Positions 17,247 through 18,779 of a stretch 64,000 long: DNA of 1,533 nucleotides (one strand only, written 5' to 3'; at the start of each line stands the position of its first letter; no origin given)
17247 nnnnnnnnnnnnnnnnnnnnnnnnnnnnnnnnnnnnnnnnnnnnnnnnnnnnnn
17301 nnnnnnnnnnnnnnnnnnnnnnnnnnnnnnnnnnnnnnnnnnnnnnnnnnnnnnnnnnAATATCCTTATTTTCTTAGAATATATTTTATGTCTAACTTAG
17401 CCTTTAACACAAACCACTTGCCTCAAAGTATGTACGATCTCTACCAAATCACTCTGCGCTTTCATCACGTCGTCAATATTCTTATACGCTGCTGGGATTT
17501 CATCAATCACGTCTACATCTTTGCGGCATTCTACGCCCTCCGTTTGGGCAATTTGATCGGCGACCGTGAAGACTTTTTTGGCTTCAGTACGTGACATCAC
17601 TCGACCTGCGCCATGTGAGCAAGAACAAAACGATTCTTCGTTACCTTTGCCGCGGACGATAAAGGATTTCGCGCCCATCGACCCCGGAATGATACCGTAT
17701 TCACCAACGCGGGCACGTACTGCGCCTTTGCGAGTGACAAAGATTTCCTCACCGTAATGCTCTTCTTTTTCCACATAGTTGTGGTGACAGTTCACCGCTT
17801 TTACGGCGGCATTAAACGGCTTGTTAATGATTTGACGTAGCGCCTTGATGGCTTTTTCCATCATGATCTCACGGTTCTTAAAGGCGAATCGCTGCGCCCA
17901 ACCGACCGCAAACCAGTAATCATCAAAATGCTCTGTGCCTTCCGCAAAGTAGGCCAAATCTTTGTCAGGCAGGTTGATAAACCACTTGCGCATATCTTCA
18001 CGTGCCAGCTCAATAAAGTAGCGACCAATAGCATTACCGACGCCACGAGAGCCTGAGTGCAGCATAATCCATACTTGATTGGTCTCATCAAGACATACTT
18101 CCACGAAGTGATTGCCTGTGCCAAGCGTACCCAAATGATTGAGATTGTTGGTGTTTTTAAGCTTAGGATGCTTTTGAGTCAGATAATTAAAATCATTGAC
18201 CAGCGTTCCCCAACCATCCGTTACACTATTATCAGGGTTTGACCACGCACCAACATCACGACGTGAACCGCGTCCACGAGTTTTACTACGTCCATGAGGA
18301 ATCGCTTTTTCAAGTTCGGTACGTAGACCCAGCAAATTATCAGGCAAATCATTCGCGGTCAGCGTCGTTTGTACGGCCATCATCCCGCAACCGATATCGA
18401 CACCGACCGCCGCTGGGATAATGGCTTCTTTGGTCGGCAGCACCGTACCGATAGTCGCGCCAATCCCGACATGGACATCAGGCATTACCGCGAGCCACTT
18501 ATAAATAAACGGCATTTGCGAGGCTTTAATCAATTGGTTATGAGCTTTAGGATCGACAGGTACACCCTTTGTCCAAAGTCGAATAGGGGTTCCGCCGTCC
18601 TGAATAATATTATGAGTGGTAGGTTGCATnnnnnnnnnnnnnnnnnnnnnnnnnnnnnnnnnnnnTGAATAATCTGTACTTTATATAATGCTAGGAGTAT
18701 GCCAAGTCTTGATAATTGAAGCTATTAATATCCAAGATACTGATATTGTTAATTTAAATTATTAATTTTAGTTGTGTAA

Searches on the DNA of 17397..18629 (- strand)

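Call 53: search_rna_families(source=L074, start=2200, end=12000, threshold=evalue, max_evalue=1, show_alignments=2)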
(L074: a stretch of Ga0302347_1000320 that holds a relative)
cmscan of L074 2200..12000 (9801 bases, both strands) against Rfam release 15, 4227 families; matches with E-value up to 1: 7.
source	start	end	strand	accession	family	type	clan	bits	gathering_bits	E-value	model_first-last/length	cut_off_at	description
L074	6020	6157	+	RF02553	YrlA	Gene; sRNA;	-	55.3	69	1.4e-10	1-114/114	no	Y RNA-like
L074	6583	6704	+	RF02553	YrlA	Gene; sRNA;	-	54.5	69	2.4e-10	1-114/114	no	Y RNA-like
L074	6167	6293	+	RF02553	YrlA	Gene; sRNA;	-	53.3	69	5.2e-10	1-114/114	no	Y RNA-like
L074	6332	6460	+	RF02553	YrlA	Gene; sRNA;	-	29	69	0.0056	1-114/114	no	Y RNA-like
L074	5688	5755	+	RF03680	mir-9465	Gene; miRNA;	-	25.4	63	0.095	1-74/74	no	mir-9465 microRNA precursor family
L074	11599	11670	-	RF01157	sn1185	Gene; snRNA; snoRNA; CD-box;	-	24.2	60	0.27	1-66/66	no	Small nucleolar RNA sn1185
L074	4087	4199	+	RF00625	P11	Gene;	-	20.4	70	0.47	1-139/139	no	Pseudomonas sRNA P11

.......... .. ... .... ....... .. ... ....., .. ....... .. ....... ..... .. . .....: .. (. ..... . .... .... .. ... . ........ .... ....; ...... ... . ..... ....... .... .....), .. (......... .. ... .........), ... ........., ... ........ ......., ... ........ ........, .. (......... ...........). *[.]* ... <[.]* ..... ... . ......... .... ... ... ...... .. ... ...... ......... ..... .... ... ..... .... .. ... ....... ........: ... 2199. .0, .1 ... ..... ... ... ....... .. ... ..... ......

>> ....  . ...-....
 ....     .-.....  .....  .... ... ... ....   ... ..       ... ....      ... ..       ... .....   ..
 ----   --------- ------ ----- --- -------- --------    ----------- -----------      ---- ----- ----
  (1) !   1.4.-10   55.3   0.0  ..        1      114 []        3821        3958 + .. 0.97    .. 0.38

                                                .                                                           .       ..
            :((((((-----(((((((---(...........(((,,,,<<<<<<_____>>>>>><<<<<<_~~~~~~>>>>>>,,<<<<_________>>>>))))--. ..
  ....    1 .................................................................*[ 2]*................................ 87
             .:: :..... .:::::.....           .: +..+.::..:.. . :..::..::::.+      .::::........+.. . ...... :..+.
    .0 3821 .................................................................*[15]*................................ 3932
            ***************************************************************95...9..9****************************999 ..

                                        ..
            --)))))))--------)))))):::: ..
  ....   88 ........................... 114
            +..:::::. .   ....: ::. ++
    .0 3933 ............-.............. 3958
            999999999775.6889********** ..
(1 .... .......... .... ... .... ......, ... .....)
